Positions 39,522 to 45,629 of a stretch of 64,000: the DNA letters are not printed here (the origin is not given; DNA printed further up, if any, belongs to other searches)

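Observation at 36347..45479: Seven-module GLUG-type surface proteins as cargo of a sugar-importer operon: candidate undescribed glycan-capture or depolymerising apparatus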

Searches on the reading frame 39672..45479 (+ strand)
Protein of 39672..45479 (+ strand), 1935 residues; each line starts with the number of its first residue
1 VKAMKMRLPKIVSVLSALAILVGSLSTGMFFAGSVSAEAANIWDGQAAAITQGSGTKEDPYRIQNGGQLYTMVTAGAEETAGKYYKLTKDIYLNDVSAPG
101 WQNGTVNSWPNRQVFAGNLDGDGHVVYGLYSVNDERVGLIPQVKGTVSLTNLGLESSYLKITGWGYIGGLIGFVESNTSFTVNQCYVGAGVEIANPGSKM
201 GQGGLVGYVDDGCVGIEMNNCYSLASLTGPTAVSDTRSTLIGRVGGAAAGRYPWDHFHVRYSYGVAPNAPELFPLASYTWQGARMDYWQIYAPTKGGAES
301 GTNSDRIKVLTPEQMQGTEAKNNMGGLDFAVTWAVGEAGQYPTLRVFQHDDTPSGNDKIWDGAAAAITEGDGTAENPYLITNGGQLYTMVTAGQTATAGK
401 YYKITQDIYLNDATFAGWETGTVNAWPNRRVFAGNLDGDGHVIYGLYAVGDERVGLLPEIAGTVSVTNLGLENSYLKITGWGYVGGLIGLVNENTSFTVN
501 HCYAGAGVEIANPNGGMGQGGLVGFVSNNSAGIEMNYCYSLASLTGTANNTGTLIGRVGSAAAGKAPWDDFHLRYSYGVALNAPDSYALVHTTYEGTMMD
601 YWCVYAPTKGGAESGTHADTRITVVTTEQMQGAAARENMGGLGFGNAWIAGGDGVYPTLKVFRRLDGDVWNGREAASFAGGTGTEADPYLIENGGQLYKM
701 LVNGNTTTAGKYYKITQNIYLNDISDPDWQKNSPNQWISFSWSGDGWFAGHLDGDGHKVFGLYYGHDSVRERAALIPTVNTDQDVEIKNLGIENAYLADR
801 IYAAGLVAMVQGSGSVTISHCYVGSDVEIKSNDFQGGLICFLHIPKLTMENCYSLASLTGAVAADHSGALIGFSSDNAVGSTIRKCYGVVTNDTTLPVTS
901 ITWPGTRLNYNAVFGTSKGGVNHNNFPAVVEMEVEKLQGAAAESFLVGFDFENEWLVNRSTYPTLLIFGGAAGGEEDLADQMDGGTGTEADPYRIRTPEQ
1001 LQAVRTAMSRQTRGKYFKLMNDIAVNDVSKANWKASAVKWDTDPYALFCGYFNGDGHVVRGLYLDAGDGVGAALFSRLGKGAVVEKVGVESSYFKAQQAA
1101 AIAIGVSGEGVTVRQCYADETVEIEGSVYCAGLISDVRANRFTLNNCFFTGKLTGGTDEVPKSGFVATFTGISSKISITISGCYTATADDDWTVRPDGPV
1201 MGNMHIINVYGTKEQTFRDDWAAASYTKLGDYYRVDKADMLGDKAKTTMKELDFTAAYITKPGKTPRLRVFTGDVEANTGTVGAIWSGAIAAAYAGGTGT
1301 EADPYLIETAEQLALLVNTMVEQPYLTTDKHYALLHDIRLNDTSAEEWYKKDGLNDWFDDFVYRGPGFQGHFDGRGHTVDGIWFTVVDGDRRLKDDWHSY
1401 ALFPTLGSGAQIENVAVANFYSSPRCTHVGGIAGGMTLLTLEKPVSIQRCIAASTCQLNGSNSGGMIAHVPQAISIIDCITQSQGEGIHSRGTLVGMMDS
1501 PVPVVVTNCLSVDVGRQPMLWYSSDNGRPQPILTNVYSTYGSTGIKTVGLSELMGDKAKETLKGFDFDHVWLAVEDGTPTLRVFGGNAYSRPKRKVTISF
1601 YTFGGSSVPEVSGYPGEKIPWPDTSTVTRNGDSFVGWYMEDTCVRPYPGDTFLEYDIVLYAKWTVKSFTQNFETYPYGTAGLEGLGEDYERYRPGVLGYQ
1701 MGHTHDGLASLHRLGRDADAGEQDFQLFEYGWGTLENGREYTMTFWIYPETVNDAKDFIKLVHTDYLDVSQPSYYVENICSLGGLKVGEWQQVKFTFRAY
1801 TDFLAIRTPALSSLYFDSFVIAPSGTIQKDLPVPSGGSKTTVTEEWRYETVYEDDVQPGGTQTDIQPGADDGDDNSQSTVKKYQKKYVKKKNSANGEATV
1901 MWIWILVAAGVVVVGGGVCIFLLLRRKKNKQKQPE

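Call 5: search_protein_families(library=pfam, proteins=[window:39672-45479:+], max_evalue=1)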
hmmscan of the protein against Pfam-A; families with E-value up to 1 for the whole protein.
window:39672-45479:+ (1935 aa): 4 families
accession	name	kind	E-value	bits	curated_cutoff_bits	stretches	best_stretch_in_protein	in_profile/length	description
PF09479.16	Flg_new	-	1.4e-07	32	27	1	1597-1662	2-65/65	Listeria-Bacteroides repeat domain (List_Bact_rpt)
PF00091.31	Tubulin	-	0.004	17.9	33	0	1290-1327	114-153/190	Tubulin/FtsZ family, GTPase domain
PF15507.11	DUF4649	-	0.07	13.7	27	0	872-915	16-57/69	Domain of unknown function (DUF4649)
PF09534.15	Trp_oprn_chp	-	0.073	13.4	29.6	1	1889-1930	106-146/180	Tryptophan-associated transmembrane protein (Trp_oprn_chp)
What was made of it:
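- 44460..44657 (+): Listeria-Bacteroides (InlB B-) repeat, Flg_new. PF09479, E 1.4e-7, 32 bits against a cut-off of 27 (call 5).
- Checked: Flg_new passes Pfam's cut-off (32 bits against 27; call 5).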

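Call 60: search_protein_families(library=ncbifam, proteins=[window:39681-45476:+], max_evalue=0.01)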
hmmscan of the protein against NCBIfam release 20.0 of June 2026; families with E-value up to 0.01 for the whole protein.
window:39681-45476:+ (1932 aa): 1 family
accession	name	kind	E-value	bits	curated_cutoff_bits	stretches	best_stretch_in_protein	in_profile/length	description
TIGR02543.1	List_Bact_rpt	repeat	0.0049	17.2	20.95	1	1625-1661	2-41/44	TIGR02543 family repeat protein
